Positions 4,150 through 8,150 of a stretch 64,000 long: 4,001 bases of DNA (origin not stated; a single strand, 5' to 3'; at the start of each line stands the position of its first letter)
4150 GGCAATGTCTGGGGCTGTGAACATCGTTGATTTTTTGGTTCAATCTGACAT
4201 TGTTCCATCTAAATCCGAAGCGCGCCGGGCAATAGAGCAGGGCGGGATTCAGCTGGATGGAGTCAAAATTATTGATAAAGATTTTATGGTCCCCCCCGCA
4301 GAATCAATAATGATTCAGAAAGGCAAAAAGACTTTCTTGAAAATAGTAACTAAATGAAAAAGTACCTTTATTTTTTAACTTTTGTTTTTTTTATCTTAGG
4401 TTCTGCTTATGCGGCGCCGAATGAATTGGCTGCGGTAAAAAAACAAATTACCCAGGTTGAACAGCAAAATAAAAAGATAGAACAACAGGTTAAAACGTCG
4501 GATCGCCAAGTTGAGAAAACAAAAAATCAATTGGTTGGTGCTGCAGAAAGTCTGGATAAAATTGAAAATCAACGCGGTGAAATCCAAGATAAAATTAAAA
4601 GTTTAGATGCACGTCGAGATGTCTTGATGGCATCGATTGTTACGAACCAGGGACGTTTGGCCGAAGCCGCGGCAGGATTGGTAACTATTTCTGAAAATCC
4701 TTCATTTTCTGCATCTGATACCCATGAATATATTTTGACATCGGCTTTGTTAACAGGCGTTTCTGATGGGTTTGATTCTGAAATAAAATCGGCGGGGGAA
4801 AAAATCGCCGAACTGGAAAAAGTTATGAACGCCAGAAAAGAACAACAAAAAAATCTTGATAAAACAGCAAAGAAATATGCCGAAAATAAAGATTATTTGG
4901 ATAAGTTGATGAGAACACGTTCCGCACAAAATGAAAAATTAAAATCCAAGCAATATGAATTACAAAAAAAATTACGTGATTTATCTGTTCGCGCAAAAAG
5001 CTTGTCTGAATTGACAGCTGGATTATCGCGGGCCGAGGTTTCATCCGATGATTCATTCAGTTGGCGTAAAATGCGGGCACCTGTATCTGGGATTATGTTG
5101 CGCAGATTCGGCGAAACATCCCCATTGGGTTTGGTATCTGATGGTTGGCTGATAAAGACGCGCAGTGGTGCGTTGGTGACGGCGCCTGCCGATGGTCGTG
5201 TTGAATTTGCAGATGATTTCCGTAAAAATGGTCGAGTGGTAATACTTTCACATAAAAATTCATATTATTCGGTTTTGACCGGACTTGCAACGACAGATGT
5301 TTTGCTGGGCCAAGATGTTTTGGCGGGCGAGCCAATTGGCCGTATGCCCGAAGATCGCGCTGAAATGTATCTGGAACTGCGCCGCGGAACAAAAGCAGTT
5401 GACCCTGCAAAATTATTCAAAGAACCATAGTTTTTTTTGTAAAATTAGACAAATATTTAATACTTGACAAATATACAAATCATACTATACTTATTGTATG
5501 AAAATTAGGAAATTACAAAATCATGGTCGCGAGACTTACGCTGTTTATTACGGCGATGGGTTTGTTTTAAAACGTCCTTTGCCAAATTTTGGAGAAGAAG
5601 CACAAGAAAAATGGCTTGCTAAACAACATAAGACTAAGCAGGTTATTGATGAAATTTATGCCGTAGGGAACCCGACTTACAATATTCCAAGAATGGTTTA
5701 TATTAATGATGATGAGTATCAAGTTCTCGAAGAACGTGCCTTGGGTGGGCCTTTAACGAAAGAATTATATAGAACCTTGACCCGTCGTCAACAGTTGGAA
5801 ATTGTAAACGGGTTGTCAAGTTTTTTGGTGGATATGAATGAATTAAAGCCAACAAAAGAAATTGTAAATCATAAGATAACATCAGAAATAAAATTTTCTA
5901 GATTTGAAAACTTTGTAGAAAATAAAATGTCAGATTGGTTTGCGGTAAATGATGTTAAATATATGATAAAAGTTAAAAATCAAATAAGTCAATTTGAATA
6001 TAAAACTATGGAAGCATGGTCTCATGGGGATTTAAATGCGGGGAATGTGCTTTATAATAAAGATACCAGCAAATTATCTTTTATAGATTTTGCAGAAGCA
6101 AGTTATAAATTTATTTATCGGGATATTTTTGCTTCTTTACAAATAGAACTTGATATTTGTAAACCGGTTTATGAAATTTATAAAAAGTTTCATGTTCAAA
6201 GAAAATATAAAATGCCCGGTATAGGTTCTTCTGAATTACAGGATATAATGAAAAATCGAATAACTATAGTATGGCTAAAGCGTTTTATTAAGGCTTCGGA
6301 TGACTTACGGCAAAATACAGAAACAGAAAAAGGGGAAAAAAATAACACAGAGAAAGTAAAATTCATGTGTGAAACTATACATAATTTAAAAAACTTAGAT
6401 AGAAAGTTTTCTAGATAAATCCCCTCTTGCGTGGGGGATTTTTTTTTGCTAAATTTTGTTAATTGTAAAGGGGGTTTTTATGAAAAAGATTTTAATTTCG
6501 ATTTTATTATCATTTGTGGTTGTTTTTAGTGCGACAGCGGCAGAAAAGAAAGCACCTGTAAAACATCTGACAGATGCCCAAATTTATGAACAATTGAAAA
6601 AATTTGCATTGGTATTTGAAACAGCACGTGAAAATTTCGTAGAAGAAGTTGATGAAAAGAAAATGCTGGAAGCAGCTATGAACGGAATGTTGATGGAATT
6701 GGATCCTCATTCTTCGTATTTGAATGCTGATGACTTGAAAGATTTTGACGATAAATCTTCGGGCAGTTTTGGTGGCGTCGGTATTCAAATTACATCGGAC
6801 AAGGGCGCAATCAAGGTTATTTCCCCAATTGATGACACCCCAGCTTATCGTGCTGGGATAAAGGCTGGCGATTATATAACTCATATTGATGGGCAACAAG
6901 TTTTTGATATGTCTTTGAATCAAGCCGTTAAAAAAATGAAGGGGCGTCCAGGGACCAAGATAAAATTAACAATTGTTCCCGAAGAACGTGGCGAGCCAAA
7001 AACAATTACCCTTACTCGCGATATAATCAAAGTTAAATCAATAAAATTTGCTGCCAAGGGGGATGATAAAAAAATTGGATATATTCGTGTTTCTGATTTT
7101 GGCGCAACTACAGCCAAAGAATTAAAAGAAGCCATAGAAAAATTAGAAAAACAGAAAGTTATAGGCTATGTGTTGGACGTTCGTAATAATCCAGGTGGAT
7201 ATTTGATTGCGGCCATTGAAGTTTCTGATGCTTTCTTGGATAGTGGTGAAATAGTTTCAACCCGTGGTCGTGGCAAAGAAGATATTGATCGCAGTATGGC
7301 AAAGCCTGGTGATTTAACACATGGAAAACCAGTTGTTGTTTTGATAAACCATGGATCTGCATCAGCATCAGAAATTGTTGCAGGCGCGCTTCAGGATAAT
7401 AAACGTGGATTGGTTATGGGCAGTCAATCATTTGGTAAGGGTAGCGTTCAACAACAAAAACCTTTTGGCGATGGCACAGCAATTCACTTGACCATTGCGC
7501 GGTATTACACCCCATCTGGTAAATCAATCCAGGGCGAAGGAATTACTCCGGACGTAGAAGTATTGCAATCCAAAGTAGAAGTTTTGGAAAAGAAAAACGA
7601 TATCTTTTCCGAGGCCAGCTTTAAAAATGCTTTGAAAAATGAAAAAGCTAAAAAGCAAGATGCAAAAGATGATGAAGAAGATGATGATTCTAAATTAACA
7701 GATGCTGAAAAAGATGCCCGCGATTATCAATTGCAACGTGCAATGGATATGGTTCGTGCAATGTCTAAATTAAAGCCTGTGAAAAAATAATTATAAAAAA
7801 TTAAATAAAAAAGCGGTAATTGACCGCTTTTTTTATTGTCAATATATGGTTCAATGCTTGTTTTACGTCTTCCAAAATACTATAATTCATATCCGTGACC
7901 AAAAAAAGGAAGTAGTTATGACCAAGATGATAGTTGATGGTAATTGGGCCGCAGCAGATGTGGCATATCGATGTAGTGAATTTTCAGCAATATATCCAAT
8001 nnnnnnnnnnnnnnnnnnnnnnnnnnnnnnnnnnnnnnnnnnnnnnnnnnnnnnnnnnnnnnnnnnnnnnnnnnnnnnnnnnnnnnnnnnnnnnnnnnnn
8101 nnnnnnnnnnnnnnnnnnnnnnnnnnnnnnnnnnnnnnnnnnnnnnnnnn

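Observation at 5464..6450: Kinase-fold (APH/CHK/Kdo-kinase-like) gene inserted between envC and ctpA, with its own promoter and terminator and apparently leaderless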

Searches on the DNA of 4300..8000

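Call 71: search_rna_families(source=window, start=4300, end=8000, threshold=evalue, max_evalue=1)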
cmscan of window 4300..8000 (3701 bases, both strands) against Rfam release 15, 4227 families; matches with E-value up to 1: 6.
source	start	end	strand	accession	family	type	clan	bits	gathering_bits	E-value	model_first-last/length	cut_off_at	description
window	7332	7461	-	RF02800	Rp_sR47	Gene; sRNA;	-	33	60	5.4e-06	31-160/316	no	Rickettsia sRNA47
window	7799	7890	-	RF02029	sraA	Gene; sRNA;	-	27.2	56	0.3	1-95/95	no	sraA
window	7538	7663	-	RF00004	U2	Gene; snRNA; splicing;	CL00006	27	46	0.011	1-192/192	no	U2 spliceosomal RNA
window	7753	7834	+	RF02057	STnc40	Gene; sRNA;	-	25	45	0.3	1-70/70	no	Salmonella enterica sRNA STnc40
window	7645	7735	-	RF02706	TeloSII_ncR30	Gene; sRNA;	-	19.8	86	0.19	1-226/226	no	TeloSII non coding RNA 30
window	6370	6450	+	RF02076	STnc100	Gene; sRNA;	-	18.7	47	0.53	1-206/206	no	Gammaproteobacterial sRNA STnc100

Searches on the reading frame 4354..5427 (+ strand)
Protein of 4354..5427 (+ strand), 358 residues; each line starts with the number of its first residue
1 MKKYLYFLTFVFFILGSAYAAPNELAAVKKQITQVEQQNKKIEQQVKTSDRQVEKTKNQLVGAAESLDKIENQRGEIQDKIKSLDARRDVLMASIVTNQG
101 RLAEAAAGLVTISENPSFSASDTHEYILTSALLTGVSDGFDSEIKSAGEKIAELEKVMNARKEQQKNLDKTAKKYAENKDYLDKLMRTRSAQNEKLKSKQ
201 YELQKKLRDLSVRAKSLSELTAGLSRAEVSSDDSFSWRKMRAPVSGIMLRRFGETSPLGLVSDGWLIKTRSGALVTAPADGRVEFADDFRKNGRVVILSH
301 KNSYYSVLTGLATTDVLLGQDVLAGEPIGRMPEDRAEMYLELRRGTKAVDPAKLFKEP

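Call 3: search_protein_families(library=pfam, proteins=[window:4354-5427:+], max_evalue=1)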
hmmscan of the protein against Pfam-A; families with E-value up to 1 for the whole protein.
window:4354-5427:+ (358 aa): 42 families (the best 25 are shown)
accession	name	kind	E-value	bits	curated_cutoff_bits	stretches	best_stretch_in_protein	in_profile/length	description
PF01551.29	Peptidase_M23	-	7.4e-15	55.4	28.7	1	263-351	4-96/96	Peptidase family M23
PF06810.17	Phage_scaffold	-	0.00031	21.2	35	2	26-83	30-81/170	Phage capsid assembly scaffolding protein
PF11932.13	DUF3450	-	0.0014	18.4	32.6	1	25-104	32-111/241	Protein of unknown function (DUF3450)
PF19220.6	Rod_CreS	-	0.0015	18.1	100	1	23-222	34-223/359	Crescentin, rod domain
PF06009.19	Laminin_II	-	0.0018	18.8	33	1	20-90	14-84/138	Laminin Domain II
PF13851.11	GAS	-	0.002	18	32.3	2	26-91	43-111/200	Growth-arrest specific micro-tubule binding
PF25762.1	HAUS1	-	0.0053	17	40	1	121-214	100-193/236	HAUS augmin-like complex subunit 1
PF06784.16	UPF0240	-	0.0066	16.9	25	1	160-222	21-83/173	Uncharacterised protein family (UPF0240)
PF00261.25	Tropomyosin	-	0.0066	16.3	38.6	1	21-87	39-105/242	Tropomyosin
PF16789.10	YscO-like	-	0.0075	16.7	27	1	27-88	81-142/161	YscO-like protein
PF07160.18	SKA1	-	0.011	16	29.6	1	23-73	33-83/243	Spindle and kinetochore-associated protein 1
PF03938.19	OmpH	-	0.012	16.3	32.4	2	24-88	13-78/141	Outer membrane protein (OmpH-like)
PF24627.1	PUMA_CC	-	0.013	15.9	30.1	1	25-88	10-73/74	PUMA coiled-coil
PF20667.3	Sec10_N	-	0.018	15.6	27.4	1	29-82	41-94/118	Exocyst complex component Sec10, N-terminal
PF07888.16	CALCOCO1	-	0.018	14.4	36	1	30-113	59-142/496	Calcium binding and coiled-coil domain (CALCOCO1) like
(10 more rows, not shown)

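Call 4: search_protein_families(library=ncbifam, proteins=[window:4354-5427:+], max_evalue=1)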
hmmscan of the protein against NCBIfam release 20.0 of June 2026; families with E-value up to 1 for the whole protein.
window:4354-5427:+ (358 aa): 38 families (the best 25 are shown)
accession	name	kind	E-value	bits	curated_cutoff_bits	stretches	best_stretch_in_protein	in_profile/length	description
NF008644.1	PRK11637.1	equivalog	1.3e-15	57.3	270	2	243-352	267-380/385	murein hydrolase activator EnvC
NF047755.1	LIC_10271_M23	exception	4.1e-10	39.7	180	1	263-352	118-206/207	LIC_10271 family cell wall hydrolase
TIGR02168.1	SMC_prok_B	equivalog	1.2e-07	29.9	567.35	1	23-222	679-878/1181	chromosome segregation protein SMC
NF047657.1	CellWlHdaseLepto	equivalog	1.7e-07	31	400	1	263-352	129-217/221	hypothetical protein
TIGR04523.1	Mplasa_alph_rch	subfamily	5.7e-07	27.8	270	2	27-84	332-671/745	helix-rich protein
NF050804.1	CellDivDipMCaul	equivalog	1.1e-06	27.8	900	1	239-331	506-598/634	cell division endopeptidase DipM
NF041208.1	celldiv_DipM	equivalog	3e-06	26.7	740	1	235-354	293-416/419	cell division endopeptidase DipM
NF040883.1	amid_act_ActS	equivalog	9.5e-06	25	375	1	227-354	104-232/242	amidase activator ActS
NF008123.1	PRK10871.1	equivalog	1.3e-05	24.8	311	1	185-353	191-360/365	murein hydrolase activator NlpD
NF047408.1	SA0632_fam_LP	equivalog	1.5e-05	24.6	70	1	1-61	1-60/68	SA0632 family lipoprotein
TIGR04211.1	SH3_and_anchor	equivalog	3.2e-05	23.6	65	2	23-98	73-158/198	TIGR04211 family SH3 domain-containing protein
TIGR02169.1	SMC_prok_A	equivalog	0.00012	20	729.4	2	23-110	288-375/1165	chromosome segregation protein SMC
NF045487.1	ASRP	equivalog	0.00014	20.6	300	2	24-92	370-442/593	archaea-specific SMC-related protein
NF052612.1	sll0565_fam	equivalog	0.00016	22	50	2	149-220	5-75/106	sll0565 family protein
NF041035.1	Rad50_Halo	equivalog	0.00041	18.8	1000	1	24-211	214-397/883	DNA double-strand break repair ATPase Rad50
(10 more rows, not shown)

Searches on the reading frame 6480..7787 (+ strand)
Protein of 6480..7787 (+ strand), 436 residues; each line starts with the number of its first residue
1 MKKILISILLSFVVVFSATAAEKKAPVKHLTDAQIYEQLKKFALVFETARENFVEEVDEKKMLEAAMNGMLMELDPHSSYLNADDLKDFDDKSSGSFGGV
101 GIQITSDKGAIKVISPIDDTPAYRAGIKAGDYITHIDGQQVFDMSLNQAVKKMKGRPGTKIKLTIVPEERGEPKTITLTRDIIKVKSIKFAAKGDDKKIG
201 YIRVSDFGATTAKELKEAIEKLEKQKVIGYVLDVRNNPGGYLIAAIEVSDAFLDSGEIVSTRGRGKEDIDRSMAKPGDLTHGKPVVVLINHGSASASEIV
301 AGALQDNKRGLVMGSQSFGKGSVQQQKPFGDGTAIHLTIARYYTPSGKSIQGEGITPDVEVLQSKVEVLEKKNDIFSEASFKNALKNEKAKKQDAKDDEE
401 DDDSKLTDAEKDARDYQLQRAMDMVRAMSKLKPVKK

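Call 3: search_protein_families(library=pfam, proteins=[window:6480-7787:+], max_evalue=1)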
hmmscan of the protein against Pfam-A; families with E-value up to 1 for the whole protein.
window:6480-7787:+ (436 aa): 8 families
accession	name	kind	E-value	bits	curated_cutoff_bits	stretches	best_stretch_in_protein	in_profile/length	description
PF03572.23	Peptidase_S41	-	2.7e-60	203.2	24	1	198-361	1-165/165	Peptidase family S41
PF17820.7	PDZ_6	-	3.5e-12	46.3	27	1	115-166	4-53/54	PDZ domain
PF13180.12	PDZ_2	-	4.4e-11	43.4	27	1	98-166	1-68/80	PDZ domain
PF00595.29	PDZ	-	6.7e-11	42.8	23.2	1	98-165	10-80/81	PDZ domain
PF22694.1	CtpB_N-like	-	2.4e-10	41.2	27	1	28-84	27-84/85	Activating protease CtpB N-terminal domain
PF17804.6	TSP_NTD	-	0.0041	17.8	26.4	1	34-82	139-186/188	Tail specific protease N-terminal domain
PF00581.25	Rhodanese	-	0.043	14.7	22.2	1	214-305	4-82/102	Rhodanese-like domain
PF14685.13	PDZ_Tricorn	-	0.058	13.8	25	1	121-174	32-84/88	Tricorn protease PDZ domain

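Call 4: search_protein_families(library=ncbifam, proteins=[window:6480-7787:+], max_evalue=1)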
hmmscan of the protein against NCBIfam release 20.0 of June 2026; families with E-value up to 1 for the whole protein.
window:6480-7787:+ (436 aa): 23 families
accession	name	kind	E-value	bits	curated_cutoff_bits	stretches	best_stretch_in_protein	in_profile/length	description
TIGR00225.1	prc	subfamily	1e-109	366.7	218.6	1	50-374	1-326/335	C-terminal processing peptidase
TIGR03900.1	prc_long_Delta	hypoth_equivalog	3.2e-104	349.8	660.95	1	42-398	83-445/973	MXAN_5808 family serine peptidase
NF045590.1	Cterm_S41_CtpC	exception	9.6e-94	314.5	665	1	49-370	65-389/418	carboxyl-terminal processing protease CtpC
NF045589.1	Cterm_S41_CtpB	exception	1.2e-87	294.3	633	1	59-367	77-386/416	carboxyl-terminal processing protease CtpB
NF045588.1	Cterm_S41_CtpA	exception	1.3e-85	287.7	625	1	55-368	67-383/401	carboxyl-terminal processing protease CtpA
NF052377.1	lmo1851_S41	exception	1.4e-84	284.5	725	1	8-395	18-404/468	lmo1851 family serine protease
NF045591.1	Cterm_S41_CtpZ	exception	4.6e-76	256.1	525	1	56-367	68-380/403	carboxyl-terminal processing protease CtpZ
NF051464.1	tail_spec_CT441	exception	2.2e-58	198.5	700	1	22-411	172-568/645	tail-specific protease Tsp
NF008388.1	PRK11186.1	exception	8.5e-53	179.7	825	1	46-391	195-550/663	carboxy terminal-processing peptidase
NF033424.1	chlamy_CPAF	equivalog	3.7e-17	62.1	250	2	280-365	454-542/564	protease-like activity factor CPAF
NF058627.1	S41_Gfo1087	equivalog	3.6e-14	52.6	455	1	117-249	141-274/489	GFO_1087 family putative carboxy terminal peptidase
TIGR02037.1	degP_htrA_DO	subfamily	1e-08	34.6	416.2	1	103-221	254-359/434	Do family serine endopeptidase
NF041521.1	HhoA_HhoB_HtrA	equivalog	3.8e-05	23.1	450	1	101-167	256-320/335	HhoA/HhoB/HtrA family serine endopeptidase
NF047968.1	SerProtHtrA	equivalog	4.5e-05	23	470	1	100-170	281-349/357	serine protease HtrA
NF041199.1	trx7_PDZ_seleno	equivalog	0.00012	21.1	300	1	100-177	195-271/390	Trx7/PDZ domain-containing (seleno)protein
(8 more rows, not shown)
